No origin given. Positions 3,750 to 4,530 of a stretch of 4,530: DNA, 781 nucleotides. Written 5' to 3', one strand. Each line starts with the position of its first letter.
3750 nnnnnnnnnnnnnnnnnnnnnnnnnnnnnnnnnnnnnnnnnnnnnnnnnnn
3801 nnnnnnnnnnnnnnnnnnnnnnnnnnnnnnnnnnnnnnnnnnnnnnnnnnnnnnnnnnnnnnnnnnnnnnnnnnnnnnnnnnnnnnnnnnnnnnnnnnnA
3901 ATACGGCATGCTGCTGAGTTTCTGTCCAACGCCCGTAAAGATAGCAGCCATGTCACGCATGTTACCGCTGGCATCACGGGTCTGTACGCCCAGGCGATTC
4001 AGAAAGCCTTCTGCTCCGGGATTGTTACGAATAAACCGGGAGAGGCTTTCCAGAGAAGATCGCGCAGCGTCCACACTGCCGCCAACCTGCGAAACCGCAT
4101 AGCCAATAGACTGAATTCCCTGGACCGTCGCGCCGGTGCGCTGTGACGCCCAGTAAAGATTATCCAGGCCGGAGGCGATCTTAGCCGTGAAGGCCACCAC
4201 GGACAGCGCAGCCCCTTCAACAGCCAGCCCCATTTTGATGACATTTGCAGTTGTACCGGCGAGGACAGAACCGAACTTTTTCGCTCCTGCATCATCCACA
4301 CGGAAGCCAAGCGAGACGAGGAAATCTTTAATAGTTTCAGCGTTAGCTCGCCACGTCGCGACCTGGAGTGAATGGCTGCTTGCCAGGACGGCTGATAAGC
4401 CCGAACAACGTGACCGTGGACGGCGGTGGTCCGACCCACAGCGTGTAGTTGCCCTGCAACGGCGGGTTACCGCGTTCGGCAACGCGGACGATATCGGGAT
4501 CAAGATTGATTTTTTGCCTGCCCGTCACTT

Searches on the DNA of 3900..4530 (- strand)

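Call 3: search_dna_similar(query=window:3900-4530:-, collection=ecoli_genomes, mode=near, max_rows=15)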
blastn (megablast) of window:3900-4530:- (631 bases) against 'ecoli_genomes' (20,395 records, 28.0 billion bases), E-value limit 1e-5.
Records with a match: 5416; places in all: 5742; records where one place covers at least 80% of the query: 0.
Genomes with a match: 5416 of 5426; with a place that covers at least 80% of the query: 0. Places per genome that has any: lowest 1, median 1, highest 4. On chromosomes: 5741 places; on plasmids: 1.
Best place of each record, by identity: >=99% 1712; 95-99% 3592; 90-95% 104; 80-90% 8.
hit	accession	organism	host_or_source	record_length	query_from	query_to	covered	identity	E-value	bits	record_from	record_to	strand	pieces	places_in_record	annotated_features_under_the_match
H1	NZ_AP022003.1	Escherichia coli strain WP3-W18-ESBL-08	-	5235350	187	631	71%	100.0%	0e+0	822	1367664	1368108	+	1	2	hypothetical protein | DUF6889 family protein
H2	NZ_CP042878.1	Escherichia coli strain NMBU_W05E18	surface water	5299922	187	631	71%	100.0%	0e+0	822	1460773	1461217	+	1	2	hypothetical protein | DUF6889 family protein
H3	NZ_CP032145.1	Escherichia coli strain 15.TR.026_OXA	Larus michahellis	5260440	187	631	71%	100.0%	0e+0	822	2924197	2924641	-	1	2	hypothetical protein | DUF6889 family protein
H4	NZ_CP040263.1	Escherichia coli strain 631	Bivalve mollusk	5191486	187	631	71%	100.0%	0e+0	822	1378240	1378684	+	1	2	hypothetical protein | DUF6889 family protein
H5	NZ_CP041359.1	Escherichia coli strain U1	missing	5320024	187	631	71%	100.0%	0e+0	822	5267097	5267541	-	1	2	hypothetical protein | DUF6889 family protein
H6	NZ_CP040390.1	Escherichia coli strain A1_136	Larus sp. (gull)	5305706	187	631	71%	100.0%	0e+0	822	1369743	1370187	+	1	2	hypothetical protein | DUF6889 family protein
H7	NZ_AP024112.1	Escherichia coli strain ECSC054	Homo sapiens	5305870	187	631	71%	100.0%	0e+0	822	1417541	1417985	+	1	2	hypothetical protein | DUF6889 family protein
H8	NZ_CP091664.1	Escherichia coli strain KKa019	river water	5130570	187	631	71%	100.0%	0e+0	822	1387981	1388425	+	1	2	hypothetical protein | DUF6889 family protein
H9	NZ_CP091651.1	Escherichia coli strain KTa008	river water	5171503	187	631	71%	100.0%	0e+0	822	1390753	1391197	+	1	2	hypothetical protein | DUF6889 family protein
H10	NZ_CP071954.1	Escherichia coli strain SB0258h1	Manawatu river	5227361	187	631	71%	100.0%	0e+0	822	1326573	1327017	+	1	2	hypothetical protein | DUF6889 family protein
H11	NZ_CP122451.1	Escherichia coli strain 82.0312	Human urine sample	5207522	187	631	71%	100.0%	0e+0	822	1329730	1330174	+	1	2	hypothetical protein | DUF6889 family protein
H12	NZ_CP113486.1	Escherichia coli strain GTEN_23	Homo sapiens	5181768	187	631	71%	100.0%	0e+0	822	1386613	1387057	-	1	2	hypothetical protein | DUF6889 family protein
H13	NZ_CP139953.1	Escherichia coli strain Nord1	Homo sapiens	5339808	187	631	71%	100.0%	0e+0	822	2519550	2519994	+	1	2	hypothetical protein | DUF6889 family protein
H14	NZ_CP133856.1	Escherichia coli strain ES1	Homo sapiens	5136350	187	631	71%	100.0%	0e+0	822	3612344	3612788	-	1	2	hypothetical protein | DUF6889 family protein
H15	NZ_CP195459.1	Escherichia coli strain 22AR0747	Homo sapiens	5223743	187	631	71%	100.0%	0e+0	822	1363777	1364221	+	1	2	hypothetical protein | DUF6889 family protein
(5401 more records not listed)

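Call 4: search_dna_similar(query=window:3900-4530:-, collection=phages, mode=near, max_rows=15)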
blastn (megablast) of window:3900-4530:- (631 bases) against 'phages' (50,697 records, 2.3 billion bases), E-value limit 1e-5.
Records with a match: 5; places in all: 5; records where one place covers at least 80% of the query: 0.
Best place of each record, by identity: >=99% 4; 80-90% 1.
By first word of the organism name: Escherichia 4; Yersinia 1.
By host as written in the record: Escherichia coli 4; Yersinia ruckeri Yr3 1.
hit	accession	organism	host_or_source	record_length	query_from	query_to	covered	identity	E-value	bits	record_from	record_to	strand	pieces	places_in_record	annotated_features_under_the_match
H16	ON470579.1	Escherichia phage vB_EcoM-606R2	Escherichia coli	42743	187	631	71%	100.0%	0e+0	822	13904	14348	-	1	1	hypothetical protein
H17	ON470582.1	Escherichia phage vB_EcoM-689R2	Escherichia coli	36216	187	631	71%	100.0%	0e+0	822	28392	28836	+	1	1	hypothetical protein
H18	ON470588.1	Escherichia phage vB_EcoM-611R5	Escherichia coli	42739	187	631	71%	100.0%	0e+0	822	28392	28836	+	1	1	hypothetical protein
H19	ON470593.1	Escherichia phage vB_EcoM-683R1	Escherichia coli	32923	187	631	71%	100.0%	0e+0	822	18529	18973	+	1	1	hypothetical protein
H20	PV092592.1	Yersinia phage YP3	Yersinia ruckeri Yr3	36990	187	631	71%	87.4%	7e-143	512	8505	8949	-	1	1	hypothetical protein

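Call 5: search_dna_similar(query=window:4345-4530:-, collection=ecoli_genomes, mode=near, max_rows=12)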
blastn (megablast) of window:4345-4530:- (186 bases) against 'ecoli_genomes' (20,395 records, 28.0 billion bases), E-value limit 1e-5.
Records with a match: 5416; places in all: 5416; records where one place covers at least 80% of the query: 5416.
Genomes with a match: 5416 of 5426; with a place that covers at least 80% of the query: 5416. Places per genome that has any: lowest 1, median 1, highest 1. On chromosomes: 5415 places; on plasmids: 1.
Best place of each record, by identity: >=99% 1772; 95-99% 3644.
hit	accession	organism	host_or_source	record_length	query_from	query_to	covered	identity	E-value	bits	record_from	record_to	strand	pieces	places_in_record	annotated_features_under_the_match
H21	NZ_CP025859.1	Escherichia coli strain 504239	Homo sapiens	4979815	1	186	100%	100.0%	8e-92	344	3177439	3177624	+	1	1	yjbG: capsule biosynthesis GfcC family protein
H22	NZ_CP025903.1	Escherichia coli strain 300709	Homo sapiens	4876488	1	186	100%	100.0%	8e-92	344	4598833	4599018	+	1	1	yjbG: capsule biosynthesis GfcC family protein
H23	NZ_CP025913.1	Escherichia coli strain 203740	Homo sapiens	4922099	1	186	100%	100.0%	8e-92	344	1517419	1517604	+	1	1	yjbG: capsule biosynthesis GfcC family protein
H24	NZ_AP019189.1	Escherichia coli strain M217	Homo sapiens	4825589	1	186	100%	100.0%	8e-92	344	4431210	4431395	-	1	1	yjbG: capsule biosynthesis GfcC family protein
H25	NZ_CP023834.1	Escherichia coli strain 4/2-1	Homo sapiens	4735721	1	186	100%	100.0%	8e-92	344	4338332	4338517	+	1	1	yjbG: capsule biosynthesis GfcC family protein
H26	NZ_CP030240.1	Escherichia coli strain ER1709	-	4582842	1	186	100%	100.0%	8e-92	344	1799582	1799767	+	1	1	yjbG: capsule biosynthesis GfcC family protein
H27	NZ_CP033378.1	Escherichia coli strain L73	goose anus swab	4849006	1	186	100%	100.0%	8e-92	344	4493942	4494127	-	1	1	yjbG: capsule biosynthesis GfcC family protein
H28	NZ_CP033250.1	Escherichia coli strain ECCHD184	chicken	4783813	1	186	100%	100.0%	8e-92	344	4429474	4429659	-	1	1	yjbG: capsule biosynthesis GfcC family protein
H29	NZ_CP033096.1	Escherichia coli strain CP53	pig feces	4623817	1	186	100%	100.0%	8e-92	344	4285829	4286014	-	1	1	yjbG: capsule biosynthesis GfcC family protein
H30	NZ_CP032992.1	Escherichia coli strain W5-6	Jin River water W5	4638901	1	186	100%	100.0%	8e-92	344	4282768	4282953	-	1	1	yjbG: capsule biosynthesis GfcC family protein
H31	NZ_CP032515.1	Escherichia coli strain 118UI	Homo sapiens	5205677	1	186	100%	100.0%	8e-92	344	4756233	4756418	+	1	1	yjbG: capsule biosynthesis GfcC family protein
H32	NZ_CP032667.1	Escherichia coli str. K-12 substr. MG1655 strain K-12 ...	Laboratory strain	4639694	1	186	100%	100.0%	8e-92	344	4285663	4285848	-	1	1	yjbG: capsule biosynthesis GfcC family protein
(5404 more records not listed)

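Call 6: get_annotated_region(hit=H1, flank=6000)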
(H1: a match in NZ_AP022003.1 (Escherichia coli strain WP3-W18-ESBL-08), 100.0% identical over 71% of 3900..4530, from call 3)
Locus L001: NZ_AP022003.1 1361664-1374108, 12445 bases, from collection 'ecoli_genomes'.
description: Escherichia coli strain WP3-W18-ESBL-08 chromosome, complete genome
organism: Escherichia coli strain WP3-W18-ESBL-08 (NCBI taxid 562)
replicon: chromosome; assembly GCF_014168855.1
host: -; source: -; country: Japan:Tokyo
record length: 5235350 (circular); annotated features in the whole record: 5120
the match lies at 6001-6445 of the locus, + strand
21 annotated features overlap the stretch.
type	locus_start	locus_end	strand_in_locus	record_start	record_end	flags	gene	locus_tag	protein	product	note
CDS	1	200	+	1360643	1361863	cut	-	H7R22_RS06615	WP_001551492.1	DUF2213 domain-containing protein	-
CDS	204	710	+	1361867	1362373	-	-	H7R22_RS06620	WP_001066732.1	structural cement protein Gp24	-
CDS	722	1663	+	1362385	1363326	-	-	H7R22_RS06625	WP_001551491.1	DUF2184 domain-containing protein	-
CDS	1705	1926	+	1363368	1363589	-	-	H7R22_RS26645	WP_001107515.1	STY1053 family phage-associated protein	-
CDS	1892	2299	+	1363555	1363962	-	-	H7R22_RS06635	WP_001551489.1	DUF4054 domain-containing protein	-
CDS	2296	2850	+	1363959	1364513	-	-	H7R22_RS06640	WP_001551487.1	hypothetical protein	-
CDS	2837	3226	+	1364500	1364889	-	-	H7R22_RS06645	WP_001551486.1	hypothetical protein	-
CDS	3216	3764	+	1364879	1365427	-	-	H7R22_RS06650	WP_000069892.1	phage neck terminator protein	-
CDS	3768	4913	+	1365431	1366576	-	-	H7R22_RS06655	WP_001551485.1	DUF3383 family protein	-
CDS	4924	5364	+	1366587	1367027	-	-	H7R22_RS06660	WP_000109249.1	DUF3277 family protein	-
CDS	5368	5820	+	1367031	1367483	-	-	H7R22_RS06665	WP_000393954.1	phage tail assembly chaperone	-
CDS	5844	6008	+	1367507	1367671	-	-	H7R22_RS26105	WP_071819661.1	DUF6889 family protein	-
CDS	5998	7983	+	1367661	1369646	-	-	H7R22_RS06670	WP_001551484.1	hypothetical protein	-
CDS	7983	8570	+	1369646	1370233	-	-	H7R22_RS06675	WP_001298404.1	phage baseplate protein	-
CDS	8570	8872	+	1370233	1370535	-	-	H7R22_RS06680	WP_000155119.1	phage baseplate plug family protein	-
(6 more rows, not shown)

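Call 8: get_annotated_region(hit=H32, flank=2500)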
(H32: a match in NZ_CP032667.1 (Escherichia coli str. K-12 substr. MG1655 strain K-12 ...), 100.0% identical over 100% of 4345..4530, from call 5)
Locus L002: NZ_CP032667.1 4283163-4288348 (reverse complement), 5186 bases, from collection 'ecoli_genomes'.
description: Escherichia coli str. K-12 substr. MG1655 strain K-12 chromosome, complete genome
organism: Escherichia coli str. K-12 substr. MG1655 strain K-12 substr. MG1655 (NCBI taxid 511145)
replicon: chromosome; assembly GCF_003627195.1
host: -; source: Laboratory strain; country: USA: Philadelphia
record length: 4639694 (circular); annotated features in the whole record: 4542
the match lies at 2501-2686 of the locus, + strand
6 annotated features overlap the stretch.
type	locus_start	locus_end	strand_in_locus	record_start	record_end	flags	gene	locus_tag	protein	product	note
CDS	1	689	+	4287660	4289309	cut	pgi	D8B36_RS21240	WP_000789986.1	glucose-6-phosphate isomerase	-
CDS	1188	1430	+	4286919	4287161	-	yjbE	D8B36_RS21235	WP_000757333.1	exopolysaccharide production protein YjbE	-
CDS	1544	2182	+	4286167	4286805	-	yjbF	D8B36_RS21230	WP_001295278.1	YjbF family lipoprotein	-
CDS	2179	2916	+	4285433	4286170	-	yjbG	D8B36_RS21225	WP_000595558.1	capsule biosynthesis GfcC family protein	-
CDS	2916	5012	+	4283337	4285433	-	yjbH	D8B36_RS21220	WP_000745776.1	YjbH domain-containing protein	-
CDS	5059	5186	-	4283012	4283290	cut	-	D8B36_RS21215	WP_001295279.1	periplasmic protein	-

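Call 28: get_annotated_region(hit=H20, flank=1500)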
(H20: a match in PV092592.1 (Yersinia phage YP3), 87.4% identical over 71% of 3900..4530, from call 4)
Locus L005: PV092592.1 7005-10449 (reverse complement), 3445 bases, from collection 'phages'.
description: Yersinia phage YP3, complete genome.
organism: Yersinia phage YP3 (NCBI taxid 3388565)
taxonomy: Viruses
host: Yersinia ruckeri Yr3; source: waste water; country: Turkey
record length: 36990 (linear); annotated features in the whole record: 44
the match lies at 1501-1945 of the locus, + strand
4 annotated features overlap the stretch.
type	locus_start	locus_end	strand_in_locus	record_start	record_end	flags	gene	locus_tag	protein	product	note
CDS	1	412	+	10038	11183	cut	-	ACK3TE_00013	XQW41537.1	hypothetical protein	-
CDS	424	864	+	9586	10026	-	-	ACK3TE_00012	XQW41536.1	virion structural protein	head and packaging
CDS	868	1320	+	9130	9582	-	-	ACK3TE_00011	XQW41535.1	tail assembly chaperone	-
CDS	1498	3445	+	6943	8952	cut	-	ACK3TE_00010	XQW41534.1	hypothetical protein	-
